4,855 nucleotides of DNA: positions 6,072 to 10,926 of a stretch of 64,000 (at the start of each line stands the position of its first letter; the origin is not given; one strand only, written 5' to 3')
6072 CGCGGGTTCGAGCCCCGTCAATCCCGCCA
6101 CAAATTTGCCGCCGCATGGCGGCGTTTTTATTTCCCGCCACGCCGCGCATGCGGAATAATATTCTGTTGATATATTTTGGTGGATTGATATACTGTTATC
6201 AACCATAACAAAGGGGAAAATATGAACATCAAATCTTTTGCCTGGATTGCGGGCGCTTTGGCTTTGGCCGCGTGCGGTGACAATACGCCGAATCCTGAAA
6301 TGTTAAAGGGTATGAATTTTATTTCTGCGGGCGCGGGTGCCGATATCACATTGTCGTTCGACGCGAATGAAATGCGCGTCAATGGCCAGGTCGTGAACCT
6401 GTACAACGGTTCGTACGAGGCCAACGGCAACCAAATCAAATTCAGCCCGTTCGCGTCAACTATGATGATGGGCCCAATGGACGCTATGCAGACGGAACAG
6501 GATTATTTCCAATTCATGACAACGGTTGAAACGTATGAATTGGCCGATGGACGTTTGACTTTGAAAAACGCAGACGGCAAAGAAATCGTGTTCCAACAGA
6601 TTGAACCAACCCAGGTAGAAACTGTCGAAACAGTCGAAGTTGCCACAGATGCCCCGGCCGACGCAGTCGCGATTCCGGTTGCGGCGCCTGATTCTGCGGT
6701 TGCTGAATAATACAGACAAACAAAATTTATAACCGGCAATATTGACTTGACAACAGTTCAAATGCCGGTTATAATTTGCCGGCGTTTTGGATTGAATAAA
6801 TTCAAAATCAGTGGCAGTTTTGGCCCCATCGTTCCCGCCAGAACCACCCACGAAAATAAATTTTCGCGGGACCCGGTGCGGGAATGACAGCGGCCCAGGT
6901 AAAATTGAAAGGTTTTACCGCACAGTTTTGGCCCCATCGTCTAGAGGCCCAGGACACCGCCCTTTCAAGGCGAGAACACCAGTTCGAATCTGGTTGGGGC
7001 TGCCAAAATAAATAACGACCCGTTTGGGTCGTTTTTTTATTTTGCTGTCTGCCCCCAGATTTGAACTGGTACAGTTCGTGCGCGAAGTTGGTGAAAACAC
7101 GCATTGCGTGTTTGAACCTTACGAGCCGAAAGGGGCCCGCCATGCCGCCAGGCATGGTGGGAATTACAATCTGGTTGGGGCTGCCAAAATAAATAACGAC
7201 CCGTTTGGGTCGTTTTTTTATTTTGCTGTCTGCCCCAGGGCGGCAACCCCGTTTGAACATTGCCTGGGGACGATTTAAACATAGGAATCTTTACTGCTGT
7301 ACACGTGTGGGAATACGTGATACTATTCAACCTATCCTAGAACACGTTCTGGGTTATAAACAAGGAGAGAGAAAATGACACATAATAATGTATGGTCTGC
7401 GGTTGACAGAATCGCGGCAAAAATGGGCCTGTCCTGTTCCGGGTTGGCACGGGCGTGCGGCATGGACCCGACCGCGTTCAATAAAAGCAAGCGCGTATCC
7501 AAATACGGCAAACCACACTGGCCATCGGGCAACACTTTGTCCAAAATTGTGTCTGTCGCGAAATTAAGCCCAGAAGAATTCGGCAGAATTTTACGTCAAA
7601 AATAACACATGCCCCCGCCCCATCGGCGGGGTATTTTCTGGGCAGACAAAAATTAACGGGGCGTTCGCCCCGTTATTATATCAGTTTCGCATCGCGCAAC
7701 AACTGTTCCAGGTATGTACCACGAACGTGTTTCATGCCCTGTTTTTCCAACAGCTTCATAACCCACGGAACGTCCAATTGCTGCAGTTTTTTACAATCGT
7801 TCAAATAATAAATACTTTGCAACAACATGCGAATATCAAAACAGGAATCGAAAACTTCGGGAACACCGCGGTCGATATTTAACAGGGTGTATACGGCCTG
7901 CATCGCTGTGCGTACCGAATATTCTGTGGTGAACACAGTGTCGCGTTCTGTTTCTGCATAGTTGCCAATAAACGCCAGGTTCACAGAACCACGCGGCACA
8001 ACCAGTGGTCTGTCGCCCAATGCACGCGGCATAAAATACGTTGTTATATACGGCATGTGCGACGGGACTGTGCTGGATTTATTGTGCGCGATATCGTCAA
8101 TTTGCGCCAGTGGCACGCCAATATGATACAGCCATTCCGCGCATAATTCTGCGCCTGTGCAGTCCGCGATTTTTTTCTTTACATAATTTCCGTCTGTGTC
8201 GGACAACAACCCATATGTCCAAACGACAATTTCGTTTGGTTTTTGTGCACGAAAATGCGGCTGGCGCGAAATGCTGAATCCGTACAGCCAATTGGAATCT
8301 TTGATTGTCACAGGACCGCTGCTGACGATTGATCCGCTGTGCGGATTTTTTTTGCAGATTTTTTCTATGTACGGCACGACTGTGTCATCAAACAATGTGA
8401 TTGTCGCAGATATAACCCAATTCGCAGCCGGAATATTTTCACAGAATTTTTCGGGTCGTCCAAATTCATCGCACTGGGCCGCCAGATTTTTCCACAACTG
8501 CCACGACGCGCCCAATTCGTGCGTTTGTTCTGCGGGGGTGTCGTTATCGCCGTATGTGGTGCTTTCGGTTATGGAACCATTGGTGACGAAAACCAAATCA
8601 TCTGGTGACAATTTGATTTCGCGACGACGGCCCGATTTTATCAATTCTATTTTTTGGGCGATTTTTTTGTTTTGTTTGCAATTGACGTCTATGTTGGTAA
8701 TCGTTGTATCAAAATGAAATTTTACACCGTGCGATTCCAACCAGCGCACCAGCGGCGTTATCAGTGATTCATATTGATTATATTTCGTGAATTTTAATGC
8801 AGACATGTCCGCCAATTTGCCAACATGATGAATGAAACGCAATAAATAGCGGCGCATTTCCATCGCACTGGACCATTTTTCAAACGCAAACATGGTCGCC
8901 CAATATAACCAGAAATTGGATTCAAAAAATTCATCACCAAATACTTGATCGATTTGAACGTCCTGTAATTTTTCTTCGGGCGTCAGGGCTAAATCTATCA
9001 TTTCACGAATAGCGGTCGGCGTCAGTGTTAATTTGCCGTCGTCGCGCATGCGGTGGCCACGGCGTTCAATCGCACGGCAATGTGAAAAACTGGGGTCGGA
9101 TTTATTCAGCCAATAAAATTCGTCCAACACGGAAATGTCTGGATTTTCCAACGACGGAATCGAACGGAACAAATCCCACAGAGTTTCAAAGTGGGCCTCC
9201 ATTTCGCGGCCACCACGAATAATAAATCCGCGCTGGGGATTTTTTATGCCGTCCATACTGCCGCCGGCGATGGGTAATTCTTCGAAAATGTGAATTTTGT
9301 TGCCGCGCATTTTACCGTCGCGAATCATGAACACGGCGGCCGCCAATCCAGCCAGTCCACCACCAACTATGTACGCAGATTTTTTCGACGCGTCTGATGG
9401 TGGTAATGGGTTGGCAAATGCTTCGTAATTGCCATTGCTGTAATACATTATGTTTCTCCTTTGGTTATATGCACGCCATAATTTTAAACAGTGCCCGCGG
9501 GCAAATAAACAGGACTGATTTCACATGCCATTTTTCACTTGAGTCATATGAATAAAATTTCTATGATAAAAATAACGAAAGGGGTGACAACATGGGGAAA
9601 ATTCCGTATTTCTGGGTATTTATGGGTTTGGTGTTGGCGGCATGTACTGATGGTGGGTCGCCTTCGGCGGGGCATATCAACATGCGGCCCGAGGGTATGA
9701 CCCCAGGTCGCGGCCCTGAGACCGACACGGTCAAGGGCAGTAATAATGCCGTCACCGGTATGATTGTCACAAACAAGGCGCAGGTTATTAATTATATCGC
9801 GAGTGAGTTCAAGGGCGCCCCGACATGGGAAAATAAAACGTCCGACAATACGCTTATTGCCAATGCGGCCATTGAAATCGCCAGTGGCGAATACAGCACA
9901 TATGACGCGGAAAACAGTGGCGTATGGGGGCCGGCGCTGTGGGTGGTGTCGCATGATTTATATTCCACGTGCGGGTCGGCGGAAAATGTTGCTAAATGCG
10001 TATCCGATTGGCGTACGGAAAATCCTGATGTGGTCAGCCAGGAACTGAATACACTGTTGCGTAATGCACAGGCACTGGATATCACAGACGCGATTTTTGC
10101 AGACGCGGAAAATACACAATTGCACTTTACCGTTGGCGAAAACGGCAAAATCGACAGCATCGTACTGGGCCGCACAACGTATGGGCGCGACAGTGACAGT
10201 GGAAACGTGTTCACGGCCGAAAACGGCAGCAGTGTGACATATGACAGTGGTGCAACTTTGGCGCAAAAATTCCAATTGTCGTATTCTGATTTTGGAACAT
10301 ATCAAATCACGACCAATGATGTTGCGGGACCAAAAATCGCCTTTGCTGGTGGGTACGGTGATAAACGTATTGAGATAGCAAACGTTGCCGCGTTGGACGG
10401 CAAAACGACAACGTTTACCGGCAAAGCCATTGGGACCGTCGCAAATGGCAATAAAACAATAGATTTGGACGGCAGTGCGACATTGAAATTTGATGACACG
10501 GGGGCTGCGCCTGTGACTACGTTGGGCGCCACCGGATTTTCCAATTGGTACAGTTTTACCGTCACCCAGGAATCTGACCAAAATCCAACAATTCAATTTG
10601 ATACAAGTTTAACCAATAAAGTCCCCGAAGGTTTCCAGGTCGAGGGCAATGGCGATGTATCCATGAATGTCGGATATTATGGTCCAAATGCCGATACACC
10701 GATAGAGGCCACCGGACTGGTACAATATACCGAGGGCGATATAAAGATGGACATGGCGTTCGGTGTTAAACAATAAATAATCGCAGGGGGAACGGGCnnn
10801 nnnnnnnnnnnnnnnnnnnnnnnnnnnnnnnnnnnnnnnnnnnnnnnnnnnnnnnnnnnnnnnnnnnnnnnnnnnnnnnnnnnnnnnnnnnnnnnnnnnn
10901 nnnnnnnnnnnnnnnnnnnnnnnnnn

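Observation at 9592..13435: Slam-type surface-lipoprotein export locus (two TbpB/fHbp-like lipoproteins + TPR/DUF560 translocon) in an alphaproteobacterial-looking genome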

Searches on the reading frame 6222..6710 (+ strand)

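Call 60: search_protein_families(library=pfam, proteins=[window:6222-6710:+], max_evalue=0.001)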
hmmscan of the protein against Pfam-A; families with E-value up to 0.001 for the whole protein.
window:6222-6710:+ (162 aa): 1 family
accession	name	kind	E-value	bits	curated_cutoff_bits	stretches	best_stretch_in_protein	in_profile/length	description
PF03724.22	META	-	6.7e-20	71.6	24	1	38-123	21-106/109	META domain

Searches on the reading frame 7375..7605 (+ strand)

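Call 60: search_protein_families(library=pfam, proteins=[window:7375-7605:+], max_evalue=0.001)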
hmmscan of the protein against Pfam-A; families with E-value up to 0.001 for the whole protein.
window:7375-7605:+ (76 aa): 1 family
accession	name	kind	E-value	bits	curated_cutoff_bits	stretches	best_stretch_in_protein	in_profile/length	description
PF20432.4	Xre-like-HTH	-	0.00027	21.6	25.8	0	7-40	12-44/63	Antitoxin Xre-like helix-turn-helix domain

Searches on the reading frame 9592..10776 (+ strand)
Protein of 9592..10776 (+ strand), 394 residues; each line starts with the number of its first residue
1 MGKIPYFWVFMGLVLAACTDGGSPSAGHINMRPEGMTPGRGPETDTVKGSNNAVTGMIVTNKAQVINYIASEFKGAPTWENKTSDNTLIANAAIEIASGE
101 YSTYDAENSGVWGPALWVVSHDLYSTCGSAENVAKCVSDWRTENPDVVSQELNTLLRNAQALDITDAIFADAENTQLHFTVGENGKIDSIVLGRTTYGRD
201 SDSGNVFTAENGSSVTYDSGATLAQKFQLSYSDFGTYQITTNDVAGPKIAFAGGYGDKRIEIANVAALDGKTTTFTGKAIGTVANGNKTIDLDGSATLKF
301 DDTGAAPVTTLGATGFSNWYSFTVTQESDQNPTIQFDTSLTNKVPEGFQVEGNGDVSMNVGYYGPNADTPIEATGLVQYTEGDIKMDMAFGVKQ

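Call 3: search_protein_families(library=pfam, proteins=[window:9592-10776:+], max_evalue=1)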
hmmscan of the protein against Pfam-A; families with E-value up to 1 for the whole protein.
window:9592-10776:+ (394 aa): 0 families

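Call 4: search_protein_families(library=ncbifam, proteins=[window:9592-10776:+], max_evalue=1)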
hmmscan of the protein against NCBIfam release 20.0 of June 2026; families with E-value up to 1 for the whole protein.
window:9592-10776:+ (394 aa): 0 families

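Call 5: search_solved_structures(query=window:9592-10776:+, max_evalue=10, show_alignments=2)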
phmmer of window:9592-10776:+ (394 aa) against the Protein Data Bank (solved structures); distinct sequences matched with E-value up to 10: 0.

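Call 12: find_encoding_contigs(protein=window:9592-10776:+, flank=6000, max_places=4)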
Protein window:9592-10776:+ (394 aa): 12 contigs read that carry it; 4 places shown.
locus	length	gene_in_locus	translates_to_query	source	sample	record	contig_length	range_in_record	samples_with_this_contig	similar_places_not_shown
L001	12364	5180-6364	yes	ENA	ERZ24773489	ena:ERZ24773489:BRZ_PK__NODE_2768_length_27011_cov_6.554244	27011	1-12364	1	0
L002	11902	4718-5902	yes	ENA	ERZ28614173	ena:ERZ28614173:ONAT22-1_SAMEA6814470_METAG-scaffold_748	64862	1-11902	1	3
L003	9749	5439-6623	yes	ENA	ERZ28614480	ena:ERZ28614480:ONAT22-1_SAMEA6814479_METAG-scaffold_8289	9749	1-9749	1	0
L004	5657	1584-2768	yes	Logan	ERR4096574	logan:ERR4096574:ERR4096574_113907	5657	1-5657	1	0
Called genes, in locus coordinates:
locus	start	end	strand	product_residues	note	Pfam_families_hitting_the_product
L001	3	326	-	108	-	?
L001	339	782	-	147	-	-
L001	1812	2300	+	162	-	PF03724:META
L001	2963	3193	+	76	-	-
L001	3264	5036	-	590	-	PF06100:MCRA, PF13450:NAD_binding_8 (weak)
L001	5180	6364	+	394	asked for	-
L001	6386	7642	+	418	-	-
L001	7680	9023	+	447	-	PF13428:TPR_14 (faint), PF24575:TPR_Slam, PF14559:TPR_19 (weak), PF04575:SlipAM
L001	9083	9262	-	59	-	PF00471:Ribosomal_L33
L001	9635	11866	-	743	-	PF00521:DNA_topoisoIV, PF03989:DNA_gyraseA_C (faint)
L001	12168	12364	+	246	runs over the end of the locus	-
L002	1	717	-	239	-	?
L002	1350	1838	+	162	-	PF03724:META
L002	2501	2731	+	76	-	-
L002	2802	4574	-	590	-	PF06100:MCRA, PF13450:NAD_binding_8 (weak)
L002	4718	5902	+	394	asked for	-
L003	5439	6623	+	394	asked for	-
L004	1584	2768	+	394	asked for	-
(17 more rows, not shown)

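Call 14: find_homologous_proteins(query=window:9592-10776:+, max_evalue=0.001)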
Query window:9592-10776:+ (394 aa): 163 proteins with E <= 0.001 among 4807 candidates; the best 120 are listed.
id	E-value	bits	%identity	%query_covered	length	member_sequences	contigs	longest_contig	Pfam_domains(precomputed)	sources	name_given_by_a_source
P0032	3.0e-253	858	97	100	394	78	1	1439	-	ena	-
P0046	2.0e-249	845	96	100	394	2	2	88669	-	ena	-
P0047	8.1e-233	790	90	100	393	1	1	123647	-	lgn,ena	-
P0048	1.1e-228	777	88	100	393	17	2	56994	-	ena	-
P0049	3.2e-205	699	82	100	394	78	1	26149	-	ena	-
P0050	1.5e-89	319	47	100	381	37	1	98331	-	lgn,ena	-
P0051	1.7e-85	305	45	99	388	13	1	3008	-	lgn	-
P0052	1.8e-83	299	44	100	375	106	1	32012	-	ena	-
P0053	1.0e-78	283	45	100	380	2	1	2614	-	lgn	-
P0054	3.8e-78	281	45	100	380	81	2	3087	-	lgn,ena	-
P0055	1.1e-77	280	44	100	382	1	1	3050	-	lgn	-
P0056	1.3e-77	279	45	100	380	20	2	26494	-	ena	-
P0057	2.0e-77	279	45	100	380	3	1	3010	-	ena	-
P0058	1.2e-75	273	44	100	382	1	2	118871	-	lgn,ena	-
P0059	7.1e-74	267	43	100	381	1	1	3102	-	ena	-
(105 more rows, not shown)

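Call 25: find_related_loci(query=A3, collection=genome_contigs, flank=8000)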
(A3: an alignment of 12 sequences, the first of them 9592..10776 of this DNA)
Query A3 (394 aa) in genome_contigs; peptide patterns used: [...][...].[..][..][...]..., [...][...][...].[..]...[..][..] (x = any residue, [..] = any of these).
78 stretches matched a pattern; 24 encode a relative of the query (tblastn E <= 1e-3); 22 distinct loci.
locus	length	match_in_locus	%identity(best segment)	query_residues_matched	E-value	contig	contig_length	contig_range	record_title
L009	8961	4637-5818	83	1-394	0e+0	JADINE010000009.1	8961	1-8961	MAG: Candidatus Enterousia excrementavium isolate B1-16210 B1M03__C78242_L8961_SRR9113712, whole genome shotgun sequence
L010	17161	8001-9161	46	1-392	3e-95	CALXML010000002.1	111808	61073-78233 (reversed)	MAG: uncultured Alphaproteobacteria bacterium isolate BRZ_KL__bin36 genome assembly, contig: BRZ_KL__NODE_125_length_111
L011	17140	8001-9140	48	1-393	2e-91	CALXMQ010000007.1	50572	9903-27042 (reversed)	MAG: uncultured Alphaproteobacteria bacterium isolate BRZ_KT__bin2 genome assembly, contig: BRZ_KT__NODE_435_length_5057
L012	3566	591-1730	45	1-393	6e-86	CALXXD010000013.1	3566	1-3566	MAG: uncultured Alphaproteobacteria bacterium isolate BRZ_AB__bin14 genome assembly, contig: BRZ_AB__NODE_28008_length_3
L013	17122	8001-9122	45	1-392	2e-90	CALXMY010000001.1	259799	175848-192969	MAG: uncultured Alphaproteobacteria bacterium isolate BRZ_RP__bin67 genome assembly, contig: BRZ_RP__NODE_21_length_2597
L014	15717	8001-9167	42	4-393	9e-72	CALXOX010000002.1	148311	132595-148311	MAG: uncultured Alphaproteobacteria bacterium isolate BRZ_MD__bin1 genome assembly, contig: BRZ_MD__NODE_142_length_1483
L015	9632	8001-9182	39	1-393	3e-60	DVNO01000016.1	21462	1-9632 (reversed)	MAG TPA_asm: Candidatus Enterousia avicola isolate CHK136-897 CHK136__C89051_L21462_ERR2241905, whole genome shotgun seq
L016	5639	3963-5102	40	16-393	1e-59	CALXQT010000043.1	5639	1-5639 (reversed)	MAG: uncultured Alphaproteobacteria bacterium isolate E20__bin73 genome assembly, contig: E20__k127_5293320, whole genom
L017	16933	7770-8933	38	1-394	1e-57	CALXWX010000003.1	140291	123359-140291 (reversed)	MAG: uncultured Alphaproteobacteria bacterium isolate BRZ_EC__bin9 genome assembly, contig: BRZ_EC__NODE_202_length_1402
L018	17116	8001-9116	38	17-392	9e-57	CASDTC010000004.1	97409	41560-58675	uncultured proteobacterium isolate T11_L1_319319_idba_bin.126 genome assembly, contig: T11_L1_319319_idba_bin.126.fa_sca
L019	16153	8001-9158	41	1-394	9e-71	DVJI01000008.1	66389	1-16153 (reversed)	MAG TPA_asm: Candidatus Enterousia intestinigallinarum isolate ChiGjej3B3-5194 ChiGjej3B3M5__C507560_L66389_SRR6323341,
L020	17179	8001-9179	36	1-394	3e-55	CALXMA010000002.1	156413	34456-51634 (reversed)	MAG: uncultured Alphaproteobacteria bacterium isolate BRZ_IT__bin13 genome assembly, contig: BRZ_IT__NODE_54_length_1564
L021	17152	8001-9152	38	8-393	4e-54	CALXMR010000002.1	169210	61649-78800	MAG: uncultured Alphaproteobacteria bacterium isolate BRZ_MA__bin39 genome assembly, contig: BRZ_MA__NODE_102_length_169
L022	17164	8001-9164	35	1-394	6e-48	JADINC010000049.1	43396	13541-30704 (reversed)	MAG: Candidatus Enterousia avistercoris isolate 8207 D5M67__C250041_L43396_SRR9113728, whole genome shotgun sequence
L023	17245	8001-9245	33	1-393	7e-44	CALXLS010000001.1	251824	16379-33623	MAG: uncultured Alphaproteobacteria bacterium isolate BRZ_DL__bin85 genome assembly, contig: BRZ_DL__NODE_34_length_2518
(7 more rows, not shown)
